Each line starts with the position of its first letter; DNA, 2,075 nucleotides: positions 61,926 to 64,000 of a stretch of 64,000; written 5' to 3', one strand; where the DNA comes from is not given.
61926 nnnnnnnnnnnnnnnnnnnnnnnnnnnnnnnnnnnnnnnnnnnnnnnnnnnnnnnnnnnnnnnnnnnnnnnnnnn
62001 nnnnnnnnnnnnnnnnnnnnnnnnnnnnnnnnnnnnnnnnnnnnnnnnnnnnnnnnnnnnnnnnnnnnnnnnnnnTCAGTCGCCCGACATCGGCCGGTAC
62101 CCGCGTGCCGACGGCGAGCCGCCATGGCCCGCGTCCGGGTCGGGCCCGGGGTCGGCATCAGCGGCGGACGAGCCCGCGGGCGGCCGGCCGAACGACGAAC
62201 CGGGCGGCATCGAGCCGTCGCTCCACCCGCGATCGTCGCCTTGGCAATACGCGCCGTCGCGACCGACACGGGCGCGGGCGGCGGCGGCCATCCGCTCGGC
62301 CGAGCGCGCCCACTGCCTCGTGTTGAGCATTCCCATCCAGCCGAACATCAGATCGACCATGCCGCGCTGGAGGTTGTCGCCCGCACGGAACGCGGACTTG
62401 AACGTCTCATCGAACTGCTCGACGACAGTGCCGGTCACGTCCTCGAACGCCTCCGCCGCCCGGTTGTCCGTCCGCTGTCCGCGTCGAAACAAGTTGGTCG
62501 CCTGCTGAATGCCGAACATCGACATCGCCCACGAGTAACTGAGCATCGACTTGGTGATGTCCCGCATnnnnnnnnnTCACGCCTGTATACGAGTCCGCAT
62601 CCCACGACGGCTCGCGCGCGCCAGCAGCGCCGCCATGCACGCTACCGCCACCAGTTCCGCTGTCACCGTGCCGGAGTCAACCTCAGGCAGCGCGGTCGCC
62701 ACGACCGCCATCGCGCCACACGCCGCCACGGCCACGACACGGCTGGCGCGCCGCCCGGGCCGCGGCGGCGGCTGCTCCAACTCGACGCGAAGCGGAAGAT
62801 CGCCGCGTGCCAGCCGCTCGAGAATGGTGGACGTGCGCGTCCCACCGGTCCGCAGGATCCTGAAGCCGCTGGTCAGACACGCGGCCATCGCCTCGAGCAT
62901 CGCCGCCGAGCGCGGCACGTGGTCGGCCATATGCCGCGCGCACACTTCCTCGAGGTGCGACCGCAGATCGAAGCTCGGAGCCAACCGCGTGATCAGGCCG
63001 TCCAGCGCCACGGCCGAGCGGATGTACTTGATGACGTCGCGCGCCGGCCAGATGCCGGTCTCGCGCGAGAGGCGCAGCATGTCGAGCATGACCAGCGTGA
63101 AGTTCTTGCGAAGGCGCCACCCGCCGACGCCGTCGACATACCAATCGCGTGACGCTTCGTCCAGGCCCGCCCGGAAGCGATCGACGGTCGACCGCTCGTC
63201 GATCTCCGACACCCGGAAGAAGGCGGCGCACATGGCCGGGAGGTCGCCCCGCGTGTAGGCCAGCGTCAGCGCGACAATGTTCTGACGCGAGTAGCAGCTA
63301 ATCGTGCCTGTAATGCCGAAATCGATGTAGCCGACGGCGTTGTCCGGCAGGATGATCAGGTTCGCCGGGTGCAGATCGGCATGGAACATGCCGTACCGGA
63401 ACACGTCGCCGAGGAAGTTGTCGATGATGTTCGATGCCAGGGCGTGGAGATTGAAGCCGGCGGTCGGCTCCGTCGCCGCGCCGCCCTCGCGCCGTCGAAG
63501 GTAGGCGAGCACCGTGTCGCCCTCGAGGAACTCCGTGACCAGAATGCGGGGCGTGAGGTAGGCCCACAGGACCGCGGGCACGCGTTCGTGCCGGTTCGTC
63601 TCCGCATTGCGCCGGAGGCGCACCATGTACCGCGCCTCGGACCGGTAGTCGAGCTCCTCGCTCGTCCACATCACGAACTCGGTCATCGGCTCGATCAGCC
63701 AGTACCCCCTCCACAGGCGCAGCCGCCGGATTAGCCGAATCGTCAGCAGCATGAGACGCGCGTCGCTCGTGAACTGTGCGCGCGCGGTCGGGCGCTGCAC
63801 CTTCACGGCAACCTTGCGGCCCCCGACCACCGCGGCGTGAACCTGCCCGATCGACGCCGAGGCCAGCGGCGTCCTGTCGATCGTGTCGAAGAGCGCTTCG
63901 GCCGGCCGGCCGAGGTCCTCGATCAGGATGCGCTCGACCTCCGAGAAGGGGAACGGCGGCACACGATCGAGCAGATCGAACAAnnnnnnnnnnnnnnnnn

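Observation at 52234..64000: Candidate undescribed system: a tightly coupled nine-gene cluster with a kinase/pseudokinase pair, lipid-active enzymes and unplaced proteins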

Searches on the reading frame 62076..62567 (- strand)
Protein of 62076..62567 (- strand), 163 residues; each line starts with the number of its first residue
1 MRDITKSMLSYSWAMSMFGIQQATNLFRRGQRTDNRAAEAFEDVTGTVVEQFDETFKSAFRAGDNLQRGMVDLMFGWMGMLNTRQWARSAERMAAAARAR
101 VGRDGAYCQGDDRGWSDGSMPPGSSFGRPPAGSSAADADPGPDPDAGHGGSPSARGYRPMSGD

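Call 4: search_protein_families(library=pfam, proteins=[window:62076-62567:-], max_evalue=0.1)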
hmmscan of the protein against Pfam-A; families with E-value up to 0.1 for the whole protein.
window:62076-62567:- (163 aa): 0 families

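Call 7: find_encoding_contigs(protein=window:62076-62567:-, flank=10000, max_places=6)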
Protein window:62076-62567:- (163 aa): 9 contigs read that carry it; 6 places shown.
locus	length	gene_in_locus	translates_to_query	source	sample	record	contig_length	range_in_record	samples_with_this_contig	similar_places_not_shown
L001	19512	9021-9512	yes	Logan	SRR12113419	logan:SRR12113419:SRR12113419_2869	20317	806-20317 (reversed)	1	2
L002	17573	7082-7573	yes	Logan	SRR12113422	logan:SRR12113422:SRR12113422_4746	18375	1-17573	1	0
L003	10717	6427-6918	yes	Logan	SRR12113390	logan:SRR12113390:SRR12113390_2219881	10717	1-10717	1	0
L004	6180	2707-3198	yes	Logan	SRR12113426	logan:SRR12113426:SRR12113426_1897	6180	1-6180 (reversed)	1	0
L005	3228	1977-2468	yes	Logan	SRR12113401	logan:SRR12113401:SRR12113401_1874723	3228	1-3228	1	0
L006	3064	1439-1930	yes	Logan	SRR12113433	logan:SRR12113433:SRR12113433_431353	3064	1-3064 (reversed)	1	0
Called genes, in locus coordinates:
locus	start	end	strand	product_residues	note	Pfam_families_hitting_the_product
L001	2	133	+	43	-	?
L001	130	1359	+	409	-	PF00109:ketoacyl-synt, PF02801:Ketoacyl-synt_C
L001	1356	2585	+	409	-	PF00368:HMG-CoA_red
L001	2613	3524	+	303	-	PF04545:Sigma70_r4 (weak), PF13384:HTH_23 (weak)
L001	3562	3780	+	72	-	-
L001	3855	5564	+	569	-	PF01553:Acyltransferase (weak)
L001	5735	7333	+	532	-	PF00890:FAD_binding_2, PF01266:DAO, PF01946:Thi4 (weak), PF07992:Pyr_redox_2 (faint), PF12831:FAD_oxidored (weak), PF01593:Amino_oxidase, PF13450:NAD_binding_8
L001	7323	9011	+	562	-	PF03109:ABC1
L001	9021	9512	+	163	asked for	-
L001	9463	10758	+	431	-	-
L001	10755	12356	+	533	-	PF03109:ABC1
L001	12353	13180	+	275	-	-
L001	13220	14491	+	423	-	-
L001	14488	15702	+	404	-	PF01734:Patatin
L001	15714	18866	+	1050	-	-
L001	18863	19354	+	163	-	PF01575:MaoC_dehydratas, PF13452:FAS1_DH_region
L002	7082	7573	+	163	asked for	-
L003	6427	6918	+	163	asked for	-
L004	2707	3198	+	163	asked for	-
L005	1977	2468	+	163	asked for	-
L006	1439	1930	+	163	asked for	-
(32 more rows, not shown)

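Call 8: search_protein_families(library=ncbifam, proteins=[window:62076-62567:-], max_evalue=0.1)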
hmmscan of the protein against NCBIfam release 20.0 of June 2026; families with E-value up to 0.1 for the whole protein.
window:62076-62567:- (163 aa): 0 families

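Call 18: search_protein_families(library=padloc, proteins=[window:62076-62567:-], max_evalue=0.01)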
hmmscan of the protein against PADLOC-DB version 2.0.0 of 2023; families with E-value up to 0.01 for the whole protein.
window:62076-62567:- (163 aa): 0 families

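Call 19: search_protein_families(library=ncbifam, proteins=[L001:130-1359:+, L001:1356-2585:+, L001:2613-3524:+, L001:3562-3780:+, L001:3855-5564:+, L001:5735-7333:+, L001:7323-9011:+], max_evalue=0.001)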
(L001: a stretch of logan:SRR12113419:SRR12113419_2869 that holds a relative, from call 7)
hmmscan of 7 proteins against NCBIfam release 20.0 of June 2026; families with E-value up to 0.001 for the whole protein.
L001:130-1359:+ (409 aa): 21 families
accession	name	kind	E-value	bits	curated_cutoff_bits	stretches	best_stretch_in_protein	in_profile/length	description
TIGR03150.1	fabF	equivalog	2.3e-57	194.6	493.75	1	4-402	3-406/407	beta-ketoacyl-ACP synthase II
NF005589.0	PRK07314.1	subfamily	7.2e-57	193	387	1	3-404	5-411/413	beta-ketoacyl-ACP synthase II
NF004970.0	PRK06333.1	subfamily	3.7e-48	164.4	525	1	3-404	5-421/424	beta-ketoacyl-ACP synthase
NF006587.0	PRK09116.1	equivalog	1.9e-42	145.5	470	1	3-405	3-407/408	beta-ketoacyl-ACP synthase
NF058662.1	cispenta_AmcF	equivalog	8.4e-40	136.9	325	1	4-366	2-331/369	cispentacin biosynthesis acyltransferase subunit AmcF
NF006274.0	PRK08439.1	equivalog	3.1e-38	131.6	621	1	1-363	1-365/406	beta-ketoacyl-ACP synthase II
NF005490.0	PRK07103.1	equivalog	4.7e-37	128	445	1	1-404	3-412/414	polyketide beta-ketoacyl:acyl carrier protein synthase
NF006434.0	PRK08722.1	equivalog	6.1e-34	117.6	759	1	4-404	6-413/414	beta-ketoacyl-ACP synthase II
NF005916.1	PRK07910.1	equivalog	2.8e-30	105.6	560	1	3-402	13-415/418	KasA/KasB family beta-ketoacyl-ACP synthase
NF006618.0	PRK09185.1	subfamily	3.5e-30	105.3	407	1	1-405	2-393/394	beta-ketoacyl-ACP synthase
NF005076.0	PRK06501.1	equivalog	2.4e-29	102.5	629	1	131-406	148-424/425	beta-ketoacyl-ACP synthase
NF005935.0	PRK07967.1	equivalog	3.8e-28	98.5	630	1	1-404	1-403/406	beta-ketoacyl-ACP synthase I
NF004618.0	PRK05952.1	equivalog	1.5e-26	93.3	455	1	3-404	3-382/384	beta-ketoacyl-ACP synthase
NF045894.1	PKS_plus_SDR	equivalog_domain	1.6e-21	75.7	1740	1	132-357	147-371/1515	type I polyketide synthase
NF041183.1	Pks2_ls1_myc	equivalog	3.4e-20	70.6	2400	1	116-357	131-367/2086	sulfolipid-1 biosynthesis phthioceranic/hydroxyphthioceranic acid synthase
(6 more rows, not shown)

L001:1356-2585:+ (409 aa): 3 families
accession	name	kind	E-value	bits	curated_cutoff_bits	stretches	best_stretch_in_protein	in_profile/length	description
TIGR00533.1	HMG_CoA_R_NADP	equivalog_domain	2.3e-98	329.8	441.8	1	37-404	30-402/402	hydroxymethylglutaryl-CoA reductase (NADPH)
TIGR00920.1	2A060605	subfamily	4.4e-67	227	778.35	1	68-404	524-869/887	hydroxymethylglutaryl-CoA reductase (NADPH)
TIGR00532.1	HMG_CoA_R_NAD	equivalog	2.7e-08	33.5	259.95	1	68-391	66-382/395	hydroxymethylglutaryl-CoA reductase, degradative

L001:2613-3524:+ (303 aa): 27 families (the best 25 are shown)
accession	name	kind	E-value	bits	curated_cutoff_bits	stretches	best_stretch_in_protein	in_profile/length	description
TIGR03001.1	Sig-70_gmx1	subfamily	4.8e-28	98.1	154.6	1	50-261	13-224/244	RNA polymerase sigma-70 factor, Myxococcales family 1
TIGR02937.1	sigma70-ECF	superfamily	4.1e-15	55.8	42.9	1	81-244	6-163/165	sigma-70 family RNA polymerase sigma factor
NF008888.0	PRK11922.1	equivalog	8.9e-10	38.6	204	1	60-252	14-202/231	RNA polymerase sigma factor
NF009166.1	PRK12513.1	equivalog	3.9e-09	36.5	206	1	79-246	22-186/193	RNA polymerase sigma factor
TIGR02985.1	Sig70_bacteroi1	subfamily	9.7e-09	35.6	126.4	1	80-245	2-161/162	RNA polymerase sigma-70 factor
NF009168.0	PRK12515.1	subfamily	1.9e-08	34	236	1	82-236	25-169/189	RNA polymerase sigma factor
TIGR02983.1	SigE-fam_strep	subfamily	2.2e-07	30.9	141.55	1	80-248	7-160/162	SigE family RNA polymerase sigma factor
NF009172.0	PRK12519.1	subfamily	3.5e-07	29.9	222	1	82-246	32-189/194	RNA polymerase sigma factor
TIGR02479.1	FliA_WhiG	subfamily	4.3e-07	29.9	189.6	1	179-245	156-222/224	FliA/WhiG family RNA polymerase sigma factor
NF009195.0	PRK12543.1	subfamily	1.1e-06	28.3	197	1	124-245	61-177/192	RNA polymerase sigma factor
TIGR02989.1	Sig-70_gvs1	subfamily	3.2e-06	27.2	124.55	1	81-244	3-156/158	RNA polymerase sigma-70 factor, Rhodopirellula/Verrucomicrobium family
TIGR02950.1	SigM_subfam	subfamily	7.9e-06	25.8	147.95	1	82-245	3-157/159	RNA polymerase sigma factor, SigM family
NF007223.0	PRK09641.1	equivalog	1.2e-05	25.2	209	1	123-246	58-184/187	RNA polymerase sigma factor SigW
NF005413.0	PRK06986.1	subfamily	2.2e-05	24.4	201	1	186-247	176-237/241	RNA polymerase sigma factor FliA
NF004113.0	PRK05602.1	equivalog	3e-05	23.7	208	1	61-248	30-203/211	RNA polymerase sigma factor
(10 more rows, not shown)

L001:3562-3780:+ (72 aa): 0 families

L001:3855-5564:+ (569 aa): 0 families

L001:5735-7333:+ (532 aa): 66 families (the best 25 are shown)
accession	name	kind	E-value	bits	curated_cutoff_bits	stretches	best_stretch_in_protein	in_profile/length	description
TIGR02734.1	crtI_fam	subfamily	3.9e-52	177.6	238.1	1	18-493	1-491/504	phytoene desaturase family protein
TIGR02733.1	desat_CrtD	equivalog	1e-40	139.9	549.7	2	215-493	222-491/492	C-3',4' desaturase CrtD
TIGR02730.1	carot_isom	equivalog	2.4e-39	135.5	586.9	1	16-490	1-488/493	carotenoid isomerase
NF058655.1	CrtID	equivalog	1.7e-34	119.5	640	1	19-487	2-478/478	bifunctional phytoene desaturase/3,4-desaturase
NF042421.1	hydcarot_desat_CrtD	equivalog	6.8e-22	77.6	500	2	176-493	175-485/487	1-hydroxycarotenoid 3,4-desaturase CrtD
NF045689.1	BCarotKetCrtO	equivalog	4.4e-20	71.7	1000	2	171-303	188-315/563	beta-carotene ketolase CrtO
NF045637.1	carotdesatCrtDProt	equivalog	1e-17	63.8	580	2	19-119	2-102/485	1-hydroxycarotenoid 3,4-desaturase CrtD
NF005545.0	PRK07208.1-1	equivalog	1.6e-14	53.2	451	2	15-70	7-63/504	hypothetical protein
NF005560.0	PRK07233.1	equivalog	2.2e-14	53.2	252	2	19-91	4-73/435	hypothetical protein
NF005547.0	PRK07208.1-3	equivalog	1.5e-12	47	380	1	18-71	7-60/465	hypothetical protein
TIGR03467.1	HpnE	equivalog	1.2e-11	44.6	283.05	1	19-71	2-56/430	hydroxysqualene dehydroxylase HpnE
NF005548.0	PRK07208.1-4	equivalog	4.1e-11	42.1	389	1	17-70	5-58/488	hypothetical protein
NF004991.0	PRK06370.1-3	subfamily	5.3e-09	35.2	620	1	3-54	23-73/509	FAD-containing oxidoreductase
NF009477.0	PRK12843.1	equivalog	1.1e-08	34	758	1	14-56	15-57/578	FAD-dependent oxidoreductase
NF005546.0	PRK07208.1-2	equivalog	1.6e-08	33.6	418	0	17-69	6-59/527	hypothetical protein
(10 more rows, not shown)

L001:7323-9011:+ (562 aa): 6 families
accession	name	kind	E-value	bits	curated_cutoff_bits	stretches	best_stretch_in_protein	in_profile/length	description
TIGR01982.1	UbiB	equivalog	5e-73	246.1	487.55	1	16-450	2-430/436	2-polyprenylphenol 6-hydroxylase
NF003404.0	PRK04750.1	equivalog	4.1e-56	190.7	667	1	16-366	5-358/529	ubiquinone biosynthesis regulatory protein kinase UbiB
NF050082.1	ATPase_MABP1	exception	1.5e-31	109.7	800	1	64-322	55-305/435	macrolide-binding ATPase MABP-1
NF038151.1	lanthi_synth_III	equivalog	1.2e-05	24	575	1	241-332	300-396/833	class III lanthionine synthetase LanKC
NF011460.0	PRK14879.1-1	equivalog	0.00038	19.7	199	1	228-319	74-157/232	Kae1-associated kinase Bud32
TIGR03724.2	arch_bud32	equivalog_domain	0.00066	19.2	125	0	209-320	42-132/193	KEOPS complex kinase/ATPase Bud32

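Call 20: search_protein_families(library=pfam, proteins=[L001:130-1359:+, L001:1356-2585:+, L001:2613-3524:+, L001:3562-3780:+, L001:3855-5564:+, L001:5735-7333:+, L001:7323-9011:+], max_evalue=0.01)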
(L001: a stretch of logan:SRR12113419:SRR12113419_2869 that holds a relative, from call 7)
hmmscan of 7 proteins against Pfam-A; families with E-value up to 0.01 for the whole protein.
L001:130-1359:+ (409 aa): 4 families
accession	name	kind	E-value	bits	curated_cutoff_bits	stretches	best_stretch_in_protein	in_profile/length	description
PF00109.32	ketoacyl-synt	-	7.4e-27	95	20.8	1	2-240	2-252/252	Beta-ketoacyl synthase, N-terminal domain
PF02801.28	Ketoacyl-synt_C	-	8.5e-18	64.9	20.8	1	272-358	26-114/119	Beta-ketoacyl synthase, C-terminal domain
PF13723.12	Ketoacyl-synt_2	-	2.8e-05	24.2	25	1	122-181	76-135/223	Beta-ketoacyl synthase, N-terminal domain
PF00108.29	Thiolase_N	-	4.6e-05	23.4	26.4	1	139-193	64-120/260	Thiolase, N-terminal domain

L001:1356-2585:+ (409 aa): 1 family
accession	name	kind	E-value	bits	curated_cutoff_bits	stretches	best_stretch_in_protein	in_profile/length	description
PF00368.23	HMG-CoA_red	-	4.3e-105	352.2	27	1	37-404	2-368/368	Hydroxymethylglutaryl-coenzyme A reductase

L001:2613-3524:+ (303 aa): 6 families
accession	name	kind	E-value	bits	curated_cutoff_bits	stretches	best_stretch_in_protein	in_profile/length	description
PF13384.12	HTH_23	-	4.1e-07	30.1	24.6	1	199-238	2-41/50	Homeodomain-like domain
PF04545.22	Sigma70_r4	-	7.3e-07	29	24.1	1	197-244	3-50/50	Sigma-70, region 4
PF08281.18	Sigma70_r4_2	-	5.5e-05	23.2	25.7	1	190-237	2-49/54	Sigma-70, region 4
PF07638.17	Sigma70_ECF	-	0.00015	22.2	21.1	1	84-245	22-182/185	ECF sigma factor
PF13936.12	HTH_38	-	0.00022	21.4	27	1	199-237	5-43/44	Helix-turn-helix domain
PF00196.25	GerE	-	0.001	19.1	23.5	1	197-243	1-46/57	Bacterial regulatory proteins, luxR family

L001:3562-3780:+ (72 aa): 0 families

L001:3855-5564:+ (569 aa): 1 family
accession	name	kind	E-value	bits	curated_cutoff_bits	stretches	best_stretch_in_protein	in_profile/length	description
PF01553.26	Acyltransferase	-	1.1e-05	25.6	23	1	334-463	1-130/132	Acyltransferase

L001:5735-7333:+ (532 aa): 11 families
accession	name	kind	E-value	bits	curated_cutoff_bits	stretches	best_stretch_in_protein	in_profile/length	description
PF01593.30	Amino_oxidase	-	9.9e-29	101.3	19.8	1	25-491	1-443/443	Flavin containing amine oxidoreductase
PF13450.12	NAD_binding_8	-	4.5e-15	56.1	21.9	1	20-78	1-60/68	NAD(P)-binding Rossmann-like domain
PF01266.30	DAO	-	9e-13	48.9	27.9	1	17-294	1-213/353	FAD dependent oxidoreductase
PF00890.30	FAD_binding_2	-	7.8e-11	42.2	20.4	1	17-63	1-46/414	FAD binding domain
PF12831.13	FAD_oxidored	-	3.3e-08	33.7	27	1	17-55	1-39/416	FAD dependent oxidoreductase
PF07992.20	Pyr_redox_2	-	1.4e-06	28.4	26.1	1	16-54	1-35/291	Pyridine nucleotide-disulphide oxidoreductase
PF01946.23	Thi4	-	3.4e-06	26.9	26.2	1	16-65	18-65/235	Thi4 family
PF03486.20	HI0933_like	-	0.00011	22.1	50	1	17-51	2-36/244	HI0933-like protein Rossmann domain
PF00070.33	Pyr_redox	-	0.00018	22.4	22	0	18-47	2-31/82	Pyridine nucleotide-disulphide oxidoreductase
PF01494.25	FAD_binding_3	-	0.00021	21.1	22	1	16-47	2-33/349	FAD binding domain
PF01134.28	GIDA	-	0.00078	19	22.1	1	17-48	1-32/391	Glucose inhibited division protein A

L001:7323-9011:+ (562 aa): 2 families
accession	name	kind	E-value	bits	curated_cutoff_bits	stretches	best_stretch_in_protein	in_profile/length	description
PF03109.22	ABC1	-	5.9e-54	183.2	22.9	1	98-343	2-238/244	ABC1 atypical kinase-like domain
PF00069.31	Pkinase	-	0.0026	17.6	31.7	1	240-337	73-163/263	Protein kinase domain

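Call 66: search_protein_families(library=pfam, proteins=[L001:3855-4850:+], max_evalue=0.01)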
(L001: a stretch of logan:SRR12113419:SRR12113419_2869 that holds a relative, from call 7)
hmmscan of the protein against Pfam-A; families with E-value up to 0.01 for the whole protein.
L001:3855-4850:+ (332 aa): 0 families

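Call 80: search_solved_structures(query=L001:3855-5564:+, max_evalue=0.1)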
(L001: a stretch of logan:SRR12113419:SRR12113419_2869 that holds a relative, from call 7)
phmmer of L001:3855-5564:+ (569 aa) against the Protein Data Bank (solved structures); distinct sequences matched with E-value up to 0.1: 1.
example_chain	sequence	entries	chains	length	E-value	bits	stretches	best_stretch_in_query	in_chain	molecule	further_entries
6kv9_A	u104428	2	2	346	0.0011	20.9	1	77-224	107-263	MoeE5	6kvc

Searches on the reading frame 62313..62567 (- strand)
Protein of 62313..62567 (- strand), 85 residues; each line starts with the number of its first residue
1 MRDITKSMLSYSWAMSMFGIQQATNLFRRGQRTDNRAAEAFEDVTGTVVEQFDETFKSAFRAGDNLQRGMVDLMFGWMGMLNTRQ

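Call 74: search_solved_structures(query=A7, max_evalue=10)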
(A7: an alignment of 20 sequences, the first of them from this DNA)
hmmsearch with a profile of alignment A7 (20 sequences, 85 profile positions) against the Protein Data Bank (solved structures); distinct sequences matched with E-value up to 10: 4.
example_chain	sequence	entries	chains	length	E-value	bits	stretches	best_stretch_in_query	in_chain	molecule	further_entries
3pg0_A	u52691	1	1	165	0.012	18.8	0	41-80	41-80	ThreeFoil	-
9m07_A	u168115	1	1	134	0.96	12.7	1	30-69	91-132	histidine kinase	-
5cwk_A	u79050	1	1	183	7.2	9.9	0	20-48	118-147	Designed helical repeat protein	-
7mwq_A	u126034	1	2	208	7.9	9.8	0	20-64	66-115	LHD29A53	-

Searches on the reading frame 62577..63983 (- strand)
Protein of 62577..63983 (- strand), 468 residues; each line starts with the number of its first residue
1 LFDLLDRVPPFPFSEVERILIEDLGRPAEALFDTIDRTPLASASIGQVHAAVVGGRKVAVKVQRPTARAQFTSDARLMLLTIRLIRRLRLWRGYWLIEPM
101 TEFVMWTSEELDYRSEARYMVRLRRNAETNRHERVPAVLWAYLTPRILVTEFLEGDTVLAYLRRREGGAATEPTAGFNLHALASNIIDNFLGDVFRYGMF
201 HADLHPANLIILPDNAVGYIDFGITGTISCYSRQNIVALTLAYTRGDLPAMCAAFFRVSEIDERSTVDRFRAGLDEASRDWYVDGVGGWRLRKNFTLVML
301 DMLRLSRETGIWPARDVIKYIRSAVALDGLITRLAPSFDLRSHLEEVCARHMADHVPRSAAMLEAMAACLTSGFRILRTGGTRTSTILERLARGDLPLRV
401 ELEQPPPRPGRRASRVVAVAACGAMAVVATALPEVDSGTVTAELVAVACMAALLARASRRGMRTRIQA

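Call 4: search_protein_families(library=pfam, proteins=[window:62577-63983:-], max_evalue=0.1)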
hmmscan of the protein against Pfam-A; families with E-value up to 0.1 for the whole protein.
window:62577-63983:- (468 aa): 3 families
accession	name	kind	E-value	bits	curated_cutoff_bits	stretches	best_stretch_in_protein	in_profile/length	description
PF03109.22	ABC1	-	3.8e-54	183.8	22.9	1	4-249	2-238/244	ABC1 atypical kinase-like domain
PF00069.31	Pkinase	-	0.0019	18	31.7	1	146-243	73-163/263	Protein kinase domain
PF01636.29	APH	-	0.038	14.2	23.2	1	196-223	167-195/239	Phosphotransferase enzyme family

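Call 8: search_protein_families(library=ncbifam, proteins=[window:62577-63983:-], max_evalue=0.1)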
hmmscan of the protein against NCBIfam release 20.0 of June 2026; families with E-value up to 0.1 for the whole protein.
window:62577-63983:- (468 aa): 11 families
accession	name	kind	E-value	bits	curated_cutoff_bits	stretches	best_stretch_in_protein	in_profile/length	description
TIGR01982.1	UbiB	equivalog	3.4e-58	197.3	487.55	1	4-356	88-430/436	2-polyprenylphenol 6-hydroxylase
NF003404.0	PRK04750.1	equivalog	1.4e-40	139.4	667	1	4-273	91-359/529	ubiquinone biosynthesis regulatory protein kinase UbiB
NF050082.1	ATPase_MABP1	exception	1.6e-27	96.3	800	1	7-228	96-305/435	macrolide-binding ATPase MABP-1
NF038151.1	lanthi_synth_III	equivalog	8.6e-06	24.4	575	1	147-238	300-396/833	class III lanthionine synthetase LanKC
NF011460.0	PRK14879.1-1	equivalog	0.00028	20.1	199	1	134-225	74-157/232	Kae1-associated kinase Bud32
TIGR03724.2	arch_bud32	equivalog_domain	0.00047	19.7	125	1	115-226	42-132/193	KEOPS complex kinase/ATPase Bud32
NF052427.1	StpK7MSMEG_1200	equivalog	0.0058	15.2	900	1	190-268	120-193/601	serine/threonine protein kinase StpK7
NF033483.0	PknB_PASTA_kin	equivalog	0.012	14.6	450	1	193-229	122-158/563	Stk1 family PASTA domain-containing Ser/Thr kinase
NF038150.1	lanthi_synth_IV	equivalog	0.012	13.9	650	1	148-226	270-346/851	class IV lanthionine synthetase LanL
NF011461.0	PRK14879.1-2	equivalog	0.05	13.4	372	0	134-227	66-148/225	Kae1-associated kinase Bud32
NF011462.0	PRK14879.1-3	equivalog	0.054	13.3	174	0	185-225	89-128/192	Kae1-associated kinase Bud32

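Call 18: search_protein_families(library=padloc, proteins=[window:62577-63983:-], max_evalue=0.01)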
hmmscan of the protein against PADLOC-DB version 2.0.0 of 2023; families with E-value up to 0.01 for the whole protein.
window:62577-63983:- (468 aa): 15 families
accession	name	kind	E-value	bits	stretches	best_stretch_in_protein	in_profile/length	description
PDLC04042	PD-T4-6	-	9.8e-08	30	1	147-226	85-157/292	-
PDLC04044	PD-T4-6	-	1.9e-07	28.6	1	130-229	95-190/372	-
PDLC04051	PD-T4-6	-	9.4e-06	22.8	1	147-226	111-185/476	-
PDLC04061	PD-T4-6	-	1.8e-05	22.4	1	148-226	97-168/510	-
PDLC04053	PD-T4-6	-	7.8e-05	20.3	1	148-227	86-160/311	-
PDLC04052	PD-T4-6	-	0.00012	19.4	1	148-229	90-164/496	-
PDLC04047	PD-T4-6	-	0.00018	18.7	1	133-225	71-158/327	-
PDLC04138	mad6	-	0.00022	18.2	1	40-224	59-199/659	mads_6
PDLC04057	PD-T4-6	-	0.00052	17.1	1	147-228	84-158/443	-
PDLC04046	PD-T4-6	-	0.0026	14.9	1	147-224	92-164/427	-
PDLC04060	PD-T4-6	-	0.0034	14.3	1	191-225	121-155/486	-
PDLC04063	PD-T4-6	-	0.005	13.6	1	148-225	96-168/564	-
PDLC04039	PD-T4-6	-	0.0053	13.8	0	196-226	132-162/458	-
PDLC04054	PD-T4-6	-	0.0057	14.1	0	147-229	87-162/347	-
PDLC04040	PD-T4-6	-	0.0078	13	0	194-229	118-153/547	-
